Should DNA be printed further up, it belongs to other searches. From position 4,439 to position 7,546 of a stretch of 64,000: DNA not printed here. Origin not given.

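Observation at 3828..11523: Four-gene STK / Hsp70-FHA / HerA-like ATPase / CX2CX3C-protein operon that matches no named system I know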

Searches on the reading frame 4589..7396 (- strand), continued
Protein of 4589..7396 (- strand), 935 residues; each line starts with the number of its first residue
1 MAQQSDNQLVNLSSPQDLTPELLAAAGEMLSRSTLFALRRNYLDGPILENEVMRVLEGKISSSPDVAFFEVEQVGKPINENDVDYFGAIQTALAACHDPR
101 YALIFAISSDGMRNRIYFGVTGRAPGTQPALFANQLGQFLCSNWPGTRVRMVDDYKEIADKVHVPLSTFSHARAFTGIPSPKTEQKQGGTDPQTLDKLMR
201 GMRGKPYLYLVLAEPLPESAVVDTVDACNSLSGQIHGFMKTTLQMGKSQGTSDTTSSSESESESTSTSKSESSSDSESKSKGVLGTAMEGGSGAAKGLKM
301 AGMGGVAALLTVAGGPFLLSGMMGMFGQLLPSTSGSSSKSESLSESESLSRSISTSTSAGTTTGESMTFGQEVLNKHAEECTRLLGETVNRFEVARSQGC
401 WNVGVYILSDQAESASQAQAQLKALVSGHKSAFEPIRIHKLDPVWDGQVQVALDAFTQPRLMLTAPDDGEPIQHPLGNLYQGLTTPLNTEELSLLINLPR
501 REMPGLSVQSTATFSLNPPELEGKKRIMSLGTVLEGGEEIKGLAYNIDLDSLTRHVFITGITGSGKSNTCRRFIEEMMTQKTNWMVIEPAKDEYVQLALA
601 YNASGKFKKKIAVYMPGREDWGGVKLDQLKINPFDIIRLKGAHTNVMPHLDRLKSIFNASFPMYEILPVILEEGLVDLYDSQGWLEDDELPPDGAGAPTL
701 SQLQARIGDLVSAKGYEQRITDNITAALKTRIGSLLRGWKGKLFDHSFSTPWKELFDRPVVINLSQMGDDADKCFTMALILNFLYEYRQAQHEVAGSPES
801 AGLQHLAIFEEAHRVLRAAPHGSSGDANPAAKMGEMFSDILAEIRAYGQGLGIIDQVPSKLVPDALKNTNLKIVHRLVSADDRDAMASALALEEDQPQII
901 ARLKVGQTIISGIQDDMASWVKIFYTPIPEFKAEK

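Call 39: fold_search(model_id=the predicted structure, library=pdb)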
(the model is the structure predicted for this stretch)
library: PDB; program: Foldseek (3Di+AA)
matches with E <= 10: 721; with E <= 0.001: 12
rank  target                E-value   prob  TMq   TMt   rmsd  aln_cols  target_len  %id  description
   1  8rtd_O                3.5e-08  1.00  0.18  0.21  22.6       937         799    9  Stalk-Arches-IMC structure from the fully-assembled R388 type IV secretion system determined by cryo-EM. (released 2024-06-19)
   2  8rtd_P                4.8e-08  1.00  0.18  0.22  22.0       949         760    9  Stalk-Arches-IMC structure from the fully-assembled R388 type IV secretion system determined by cryo-EM. (released 2024-06-19)
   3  8rtd_T                1.0e-07  1.00  0.18  0.20  22.6       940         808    8  Stalk-Arches-IMC structure from the fully-assembled R388 type IV secretion system determined by cryo-EM. (released 2024-06-19)
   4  8rtd_g                3.3e-07  1.00  0.18  0.21  21.6       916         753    8  Stalk-Arches-IMC structure from the fully-assembled R388 type IV secretion system determined by cryo-EM. (released 2024-06-19)
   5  8rtd_V                3.3e-06  1.00  0.18  0.23  22.4       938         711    8  Stalk-Arches-IMC structure from the fully-assembled R388 type IV secretion system determined by cryo-EM. (released 2024-06-19)
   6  7o42_A                1.4e-05  1.00  0.19  0.19  22.0       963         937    8  TrwK/VirB4unbound trimer of dimers complex (with Hcp1) from the R388 type IV secretion system determined by cryo-EM. (released 2022-06-22)
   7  8rtb_A                1.4e-05  1.00  0.18  0.22  21.7       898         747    7  Extended inner membrane complex (IMC) protomer structure (TrwM/VirB3-TrwK/VirB4-TrwI/VirB6-TrwG/VirB8-TrwE/VirB10) fro (released 2024-06-19)
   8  8rtb_B                1.6e-05  1.00  0.18  0.24  19.3       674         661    7  Extended inner membrane complex (IMC) protomer structure (TrwM/VirB3-TrwK/VirB4-TrwI/VirB6-TrwG/VirB8-TrwE/VirB10) fro (released 2024-06-19)
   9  7o43_A                5.7e-05  0.99  0.17  0.19  21.9       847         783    8  TrwK/VirB4unbound dimer complex from R388 type IV secretion system determined by cryo-EM. (released 2022-06-22)
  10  8rtd_h                1.6e-04  1.00  0.18  0.33  19.1       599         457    6  Stalk-Arches-IMC structure from the fully-assembled R388 type IV secretion system determined by cryo-EM. (released 2024-06-19)
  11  7o42_E                3.6e-04  0.99  0.20  0.20  20.6       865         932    7  TrwK/VirB4unbound trimer of dimers complex (with Hcp1) from the R388 type IV secretion system determined by cryo-EM. (released 2022-06-22)
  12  7o41_A                8.9e-04  0.85  0.17  0.20  21.8      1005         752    8  Hexameric composite model of the Inner Membrane Complex (IMC) with the Arches from the fully-assembled R388 type IV se (released 2022-06-22)
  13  1e9s_I                1.2e-03  1.00  0.18  0.35   9.5       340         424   11  Bacterial conjugative coupling protein TrwBdeltaN70. Unbound monoclinic form. (released 2001-02-06)
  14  1e9s_F                1.9e-03  1.00  0.18  0.33  10.0       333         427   12  Bacterial conjugative coupling protein TrwBdeltaN70. Unbound monoclinic form. (released 2001-02-06)
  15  1e9s_L                2.0e-03  1.00  0.18  0.35  10.9       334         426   10  Bacterial conjugative coupling protein TrwBdeltaN70. Unbound monoclinic form. (released 2001-02-06)
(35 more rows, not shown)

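Call 45: search_protein_representatives(alignment_id=A2)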
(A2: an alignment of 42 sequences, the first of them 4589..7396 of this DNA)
Query: 42 sequences, 933 profile positions. Proteins with E-value up to 0.001 (for the whole library): 6122; up to 1e-10: 4249; up to 1e-30: 2605. The best 150 are listed.
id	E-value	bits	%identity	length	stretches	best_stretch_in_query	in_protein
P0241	0.0e+00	1525.7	-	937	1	14-932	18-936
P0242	0.0e+00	1048.5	-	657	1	5-656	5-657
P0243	0.0e+00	1035.3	-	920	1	16-922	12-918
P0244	1.3e-282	956.4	-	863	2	355-922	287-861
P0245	3.5e-251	852.4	-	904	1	21-924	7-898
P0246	2.0e-244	830.0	-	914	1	18-921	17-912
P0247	1.0e-237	807.8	-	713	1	218-922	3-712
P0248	3.0e-236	803.0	-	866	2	345-922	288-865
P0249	5.3e-233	792.2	-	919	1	25-922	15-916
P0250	6.8e-223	758.7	-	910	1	21-921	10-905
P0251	3.1e-222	756.6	-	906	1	18-922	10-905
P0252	4.6e-216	736.1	-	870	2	332-922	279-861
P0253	8.3e-216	735.3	-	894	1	21-922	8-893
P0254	3.6e-215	733.2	-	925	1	18-922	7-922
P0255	8.7e-207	705.4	-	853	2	329-922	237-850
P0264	9.7e-190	649.0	-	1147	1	24-921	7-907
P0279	7.1e-174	596.5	-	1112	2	348-921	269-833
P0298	4.7e-160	550.8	-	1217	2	465-924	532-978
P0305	9.4e-156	536.5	-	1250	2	471-921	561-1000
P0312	2.1e-151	522.2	-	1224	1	28-907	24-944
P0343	2.0e-131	456.0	-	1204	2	333-903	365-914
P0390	1.3e-116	407.1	-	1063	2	346-930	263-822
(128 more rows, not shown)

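Call 46: list_cluster_members(proteins=[P0243, P0245, P0254, P0264, P0279, P0298, P0305, P0312, P0343, P0390])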
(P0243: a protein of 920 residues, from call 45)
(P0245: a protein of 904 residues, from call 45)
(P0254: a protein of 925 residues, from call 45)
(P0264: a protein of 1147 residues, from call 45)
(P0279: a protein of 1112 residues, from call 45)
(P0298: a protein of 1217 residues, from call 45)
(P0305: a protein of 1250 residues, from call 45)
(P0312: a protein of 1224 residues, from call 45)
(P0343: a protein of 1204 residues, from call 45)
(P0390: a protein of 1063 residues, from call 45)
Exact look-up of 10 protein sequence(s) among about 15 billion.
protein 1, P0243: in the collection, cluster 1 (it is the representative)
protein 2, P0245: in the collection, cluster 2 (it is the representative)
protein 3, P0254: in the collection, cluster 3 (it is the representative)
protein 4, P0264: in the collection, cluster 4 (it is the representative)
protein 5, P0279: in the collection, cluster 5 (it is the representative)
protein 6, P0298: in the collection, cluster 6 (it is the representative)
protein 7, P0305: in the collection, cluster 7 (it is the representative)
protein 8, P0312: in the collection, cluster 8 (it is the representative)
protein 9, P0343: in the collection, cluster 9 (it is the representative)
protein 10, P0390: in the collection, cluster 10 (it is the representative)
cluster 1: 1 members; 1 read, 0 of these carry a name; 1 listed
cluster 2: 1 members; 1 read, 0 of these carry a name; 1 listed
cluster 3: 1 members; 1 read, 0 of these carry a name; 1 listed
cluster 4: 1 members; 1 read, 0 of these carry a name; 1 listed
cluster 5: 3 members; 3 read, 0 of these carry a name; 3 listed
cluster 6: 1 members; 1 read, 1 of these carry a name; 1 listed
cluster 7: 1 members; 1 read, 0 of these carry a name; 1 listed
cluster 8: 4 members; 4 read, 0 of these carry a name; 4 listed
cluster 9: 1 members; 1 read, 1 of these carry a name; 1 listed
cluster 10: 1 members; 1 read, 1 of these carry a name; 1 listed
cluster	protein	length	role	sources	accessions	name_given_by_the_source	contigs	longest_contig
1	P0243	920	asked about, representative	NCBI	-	-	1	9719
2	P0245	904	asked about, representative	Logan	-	-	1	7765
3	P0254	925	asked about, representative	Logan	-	-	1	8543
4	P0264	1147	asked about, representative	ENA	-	-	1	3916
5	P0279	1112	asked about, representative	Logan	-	-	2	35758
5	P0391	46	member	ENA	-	-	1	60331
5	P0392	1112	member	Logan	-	-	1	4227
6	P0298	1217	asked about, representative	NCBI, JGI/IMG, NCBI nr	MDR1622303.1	MAG: DUF87 domain-containing protein [Synergistaceae bacterium] | hypothetical protein | DUF87 domain-containing protein [Synergistaceae bacterium]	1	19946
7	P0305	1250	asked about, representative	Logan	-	-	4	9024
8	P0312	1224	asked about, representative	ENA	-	-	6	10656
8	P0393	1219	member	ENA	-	-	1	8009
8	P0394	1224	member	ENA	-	-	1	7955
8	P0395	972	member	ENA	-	-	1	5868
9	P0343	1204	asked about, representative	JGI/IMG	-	hypothetical protein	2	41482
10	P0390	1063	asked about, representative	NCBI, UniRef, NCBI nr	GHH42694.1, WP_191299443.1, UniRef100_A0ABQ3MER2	ATP-binding protein [Lentzea cavernae] | Helicase HerA central domain-containing protein n=1 Tax=Lentzea cavernae TaxID=2020703 ... | DUF87 domain-containing protein [Lentzea cavernae]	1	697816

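Call 51: find_related_loci(query=A4, collection=genome_contigs, flank=8000)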
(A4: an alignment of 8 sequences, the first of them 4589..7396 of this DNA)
Query A4 (935 aa) in genome_contigs; peptide patterns used: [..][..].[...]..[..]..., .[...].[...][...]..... (x = any residue, [..] = any of these).
600 stretches matched a pattern (row limit reached: there are more); 569 encode a relative of the query (tblastn E <= 1e-3); the best 80 are kept; 80 distinct loci.
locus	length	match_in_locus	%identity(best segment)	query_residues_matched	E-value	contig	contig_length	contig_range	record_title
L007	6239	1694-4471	70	4-934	0e+0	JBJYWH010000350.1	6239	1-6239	MAG: Anaerolineales bacterium isolate J5_7_160517rDrA_9 J5_7_160517rDrA_9_000000000350, whole genome shotgun sequence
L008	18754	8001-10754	67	15-932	0e+0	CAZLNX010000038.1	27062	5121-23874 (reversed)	MAG TPA_asm: uncultured Anaerolineales bacterium isolate SRP077602_co5_33 genome assembly, contig: NODE_8828_length_2706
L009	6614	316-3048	59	11-928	0e+0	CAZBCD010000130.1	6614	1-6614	MAG TPA_asm: uncultured Pelolinea sp. isolate binchicken_co97_170 genome assembly, contig: NODE_41800_length_6614_cov_5.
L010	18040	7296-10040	67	16-933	0e+0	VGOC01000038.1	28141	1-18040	MAG: Chloroflexi bacterium isolate K_DeepCast_250m_m1_342 K_DeepCast_250m_m1_342_Ga0194125_10002892, whole genome shotgu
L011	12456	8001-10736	42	18-923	0e+0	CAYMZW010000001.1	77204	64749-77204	MAG TPA_asm: uncultured Rivularia sp. isolate SRP063590_co1_49 genome assembly, contig: NODE_325_length_77204_cov_78.225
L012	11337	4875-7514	37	19-923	1e-166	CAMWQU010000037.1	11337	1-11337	MAG TPA_asm: uncultured Prevotellaceae bacterium isolate SRR14411267_bin.8_metawrap_v1.3_MAG genome assembly, contig: NO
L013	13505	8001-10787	35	1-923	3e-164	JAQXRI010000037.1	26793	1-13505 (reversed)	MAG: Prevotellaceae bacterium isolate SUG1453 k141_70739, whole genome shotgun sequence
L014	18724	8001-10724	36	16-923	1e-162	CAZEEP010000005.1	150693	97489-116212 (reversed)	MAG TPA_asm: uncultured Prevotella sp. isolate SRP350583_co2_536 genome assembly, contig: NODE_50_length_150693_cov_64.9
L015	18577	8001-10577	36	14-923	3e-161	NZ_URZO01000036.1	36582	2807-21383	Uncultured Parabacteroides sp. isolate UMGS1511, whole genome shotgun sequence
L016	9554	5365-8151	34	1-923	2e-159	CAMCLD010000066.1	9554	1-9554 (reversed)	MAG: uncultured Prevotella sp. isolate SRR17382101_bin.3_metaWRAP_v1.3_MAG genome assembly, contig: ERZ10544624.4350, wh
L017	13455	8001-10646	35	20-922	7e-157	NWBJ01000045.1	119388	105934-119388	MAG: Muribaculaceae bacterium Zag1 zag_T1_merged_singles_contig_232, whole genome shotgun sequence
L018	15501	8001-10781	35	16-929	7e-156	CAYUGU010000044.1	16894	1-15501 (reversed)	MAG TPA_asm: uncultured Bacteroides sp. isolate SRP199465_co2_556 genome assembly, contig: NODE_10131_length_16894_cov_1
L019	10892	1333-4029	35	26-914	3e-155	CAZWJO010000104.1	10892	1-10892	MAG TPA_asm: uncultured Sangeribacter sp. isolate SRP199465_co2_230 genome assembly, contig: NODE_19053_length_10892_cov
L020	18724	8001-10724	36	6-911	3e-167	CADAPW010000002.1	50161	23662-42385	MAG: uncultured Bacteroidia bacterium isolate RUG13515 genome assembly, contig: RUG13515_asm_2, whole genome shotgun seq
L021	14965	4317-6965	33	24-914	4e-147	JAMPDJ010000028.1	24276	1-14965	MAG: Bacteroides sp. isolate NALB_7821b_5 Scaffold_#28__SCF_028___24276_bp, whole genome shotgun sequence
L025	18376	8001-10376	34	70-910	3e-117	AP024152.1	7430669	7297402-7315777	Abditibacteriota bacterium IAD-21 DNA, complete genome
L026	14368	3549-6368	29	5-923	3e-117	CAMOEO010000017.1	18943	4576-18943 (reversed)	MAG: uncultured Verrucomicrobia bacterium isolate SRR873600_bin.10_metaWRAP_v1.3_MAG genome assembly, contig: NODE_5824_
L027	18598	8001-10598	30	3-923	2e-115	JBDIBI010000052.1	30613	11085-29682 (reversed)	MAG: Blastocatellia bacterium isolate AS-MICRO-OLR.206 NODE_4519_length_30613_cov_25.715729, whole genome shotgun sequen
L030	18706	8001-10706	29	12-935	3e-109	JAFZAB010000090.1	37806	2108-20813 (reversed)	MAG: Victivallales bacterium isolate RGIG7578 Water_buffalos_Omasum-3__c297451, whole genome shotgun sequence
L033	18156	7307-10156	30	35-923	9e-108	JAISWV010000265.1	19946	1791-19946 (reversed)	MAG: Synergistaceae bacterium isolate Nc350_bin149 k119_50536, whole genome shotgun sequence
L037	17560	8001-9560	36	389-925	5e-96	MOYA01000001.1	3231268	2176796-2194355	MAG: Candidatus Obscuribacter phosphatis isolate EBPR_351 scaffold1, whole genome shotgun sequence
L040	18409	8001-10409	28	68-912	2e-95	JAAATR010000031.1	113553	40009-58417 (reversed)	Atlantibacter hermannii strain 3608 Eh-3608_contig31, whole genome shotgun sequence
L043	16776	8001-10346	29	85-910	2e-94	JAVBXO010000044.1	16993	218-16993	MAG: Azonexus sp. isolate GS9 1784, whole genome shotgun sequence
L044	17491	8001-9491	38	397-910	2e-94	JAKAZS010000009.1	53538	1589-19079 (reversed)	MAG: bacterium isolate ZJ1.bin59 NODE_653_length_53538_cov_2.265245, whole genome shotgun sequence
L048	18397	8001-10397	27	57-924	9e-93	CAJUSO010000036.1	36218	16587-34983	MAG TPA_asm: uncultured Lachnospiraceae bacterium isolate MGBC164316 genome assembly, contig: MGBC164316.36, whole genom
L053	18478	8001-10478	29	76-925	1e-90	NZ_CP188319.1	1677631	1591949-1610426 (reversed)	Cetobacterium sp. SF1 chromosome, complete genome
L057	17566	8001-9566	36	378-923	2e-89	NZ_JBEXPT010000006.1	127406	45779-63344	Streptomyces sp. NPDC006450 NPDC006450_7_B1.ctg-0006, whole genome shotgun sequence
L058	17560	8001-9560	34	365-909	4e-89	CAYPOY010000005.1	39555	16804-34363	MAG TPA_asm: uncultured Anaerolineales bacterium isolate SRP214966_co5_314 genome assembly, contig: NODE_583_length_3955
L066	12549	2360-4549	32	67-923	1e-85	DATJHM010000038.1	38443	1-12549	MAG TPA_asm: Ktedonobacteraceae bacterium isolate SMAG_U15512 k141_3509081, whole genome shotgun sequence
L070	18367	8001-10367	26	60-910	4e-89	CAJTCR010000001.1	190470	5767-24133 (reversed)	Eubacteriaceae bacterium isolate B36_36_MI_H genome assembly, contig: MGBC000105.1, whole genome shotgun sequence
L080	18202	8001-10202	34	12-933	7e-82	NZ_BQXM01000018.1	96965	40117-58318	Desulforhabdus sp. TSK scaffold018, whole genome shotgun sequence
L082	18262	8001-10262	27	104-910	3e-81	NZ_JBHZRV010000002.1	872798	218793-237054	Pseudoalteromonas atlantica strain HQB-187 NODE_2_length_872798_cov_105.602300, whole genome shotgun sequence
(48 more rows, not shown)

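Call 57: search_protein_families(library=pfam, proteins=[L012:2058-2912:+, L012:2919-4814:+, L012:7556-8401:+, L012:8407-8700:+, L012:8884-9216:+, L014:10982-12016:+, L030:11395-12303:+, L040:10915-11550:+, L027:918-2498:+, L027:6708-7979:+], max_evalue=0.01)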
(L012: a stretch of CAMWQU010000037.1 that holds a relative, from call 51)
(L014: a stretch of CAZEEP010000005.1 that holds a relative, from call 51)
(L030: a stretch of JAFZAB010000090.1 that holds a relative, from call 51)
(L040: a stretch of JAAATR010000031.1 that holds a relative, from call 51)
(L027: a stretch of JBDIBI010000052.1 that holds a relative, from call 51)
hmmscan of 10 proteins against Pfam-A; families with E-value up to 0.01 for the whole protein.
L012:2058-2912:+ (284 aa): 2 families
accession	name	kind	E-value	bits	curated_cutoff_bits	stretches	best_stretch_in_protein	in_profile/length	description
PF09719.15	C_GCAxxG_C_C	-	0.0015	19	27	1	145-182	29-66/118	Putative redox-active protein (C_GCAxxG_C_C)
PF15821.10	DUF4709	-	0.0043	17.9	27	1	181-254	21-94/110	Domain of unknown function (DUF4709)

L012:2919-4814:+ (631 aa): 1 family
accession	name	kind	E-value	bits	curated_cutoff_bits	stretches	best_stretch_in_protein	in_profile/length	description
PF02782.22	FGGY_C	-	2.9e-05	24.4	27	1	319-385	136-195/198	FGGY family of carbohydrate kinases, C-terminal domain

L012:7556-8401:+ (281 aa): 2 families
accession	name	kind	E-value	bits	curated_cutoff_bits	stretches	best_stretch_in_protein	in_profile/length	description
PF13058.12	DUF3920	-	4e-05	24.3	27.3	0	195-221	70-95/126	Protein of unknown function (DUF3920)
PF20573.4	DUF6782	-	0.0025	17.5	27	1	170-227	66-116/241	Putative metallopeptidase family (DUF6782)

L012:8407-8700:+ (97 aa): 0 families

L012:8884-9216:+ (110 aa): 0 families

L014:10982-12016:+ (344 aa): 1 family
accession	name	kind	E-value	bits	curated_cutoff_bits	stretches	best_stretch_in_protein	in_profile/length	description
PF13930.12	Endonuclea_NS_2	-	4.8e-12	46.7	27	1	201-329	1-128/132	DNA/RNA non-specific endonuclease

L030:11395-12303:+ (302 aa): 2 families
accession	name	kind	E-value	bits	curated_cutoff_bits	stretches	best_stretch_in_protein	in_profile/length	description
PF12639.13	Colicin-DNase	-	3.8e-18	66.5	25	1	203-292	5-96/96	DNase/tRNase domain of colicin-like bacteriocin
PF14414.12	WHH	-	2.8e-14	53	25.1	1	261-299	4-42/43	A nuclease of the HNH/ENDO VII superfamily with conserved WHH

L040:10915-11550:+ (211 aa): 0 families

L027:918-2498:+ (526 aa): 0 families

L027:6708-7979:+ (423 aa): 0 families
